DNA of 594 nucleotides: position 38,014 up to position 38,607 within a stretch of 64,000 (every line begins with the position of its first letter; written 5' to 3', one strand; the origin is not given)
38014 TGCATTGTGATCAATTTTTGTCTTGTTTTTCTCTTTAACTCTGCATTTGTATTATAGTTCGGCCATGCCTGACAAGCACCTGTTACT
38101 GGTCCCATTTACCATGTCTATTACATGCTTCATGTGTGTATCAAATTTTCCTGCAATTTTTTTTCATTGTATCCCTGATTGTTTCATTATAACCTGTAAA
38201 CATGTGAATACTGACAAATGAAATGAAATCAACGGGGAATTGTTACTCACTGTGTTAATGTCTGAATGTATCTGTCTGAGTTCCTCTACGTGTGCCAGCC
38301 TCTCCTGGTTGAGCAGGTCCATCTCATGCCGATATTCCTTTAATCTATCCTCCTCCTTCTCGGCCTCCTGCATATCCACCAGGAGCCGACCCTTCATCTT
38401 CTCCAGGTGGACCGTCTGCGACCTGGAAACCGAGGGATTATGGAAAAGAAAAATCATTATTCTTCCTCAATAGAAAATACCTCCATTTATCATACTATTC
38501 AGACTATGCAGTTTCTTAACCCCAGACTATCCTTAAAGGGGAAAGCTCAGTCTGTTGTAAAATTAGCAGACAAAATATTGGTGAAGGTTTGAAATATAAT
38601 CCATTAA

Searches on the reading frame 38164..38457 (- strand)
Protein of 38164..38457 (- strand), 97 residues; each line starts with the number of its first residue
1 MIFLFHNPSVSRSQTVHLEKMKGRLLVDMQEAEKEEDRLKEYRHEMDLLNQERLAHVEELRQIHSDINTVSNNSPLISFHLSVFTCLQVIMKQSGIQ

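Call 64: search_protein_families(library=pfam, proteins=[window:38164-38457:-], max_evalue=0.01)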
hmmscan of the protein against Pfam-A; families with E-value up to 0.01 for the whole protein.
window:38164-38457:- (97 aa): 2 families
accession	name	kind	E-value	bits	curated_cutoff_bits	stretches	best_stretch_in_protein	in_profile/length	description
PF10146.14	zf-C4H2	-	2.8e-17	64.5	34.5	1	12-70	6-64/240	Zinc finger-containing protein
PF16515.11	HIP1_clath_bdg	-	0.00078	20.2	28.8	1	9-74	16-82/99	Clathrin-binding domain of Huntingtin-interacting protein 1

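Call 65: find_homologous_proteins(query=window:38164-38457:-)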
Query window:38164-38457:- (97 aa): 1 proteins with E <= 0.001 among 1 candidates.
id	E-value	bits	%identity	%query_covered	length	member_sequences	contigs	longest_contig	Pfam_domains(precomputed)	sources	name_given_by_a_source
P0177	2.9e-23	99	98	54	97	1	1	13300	PF10146.15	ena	-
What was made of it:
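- Tried and rejected: A protein search with the ZC4H2-like exon returned one unnamed fragment (call 65).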
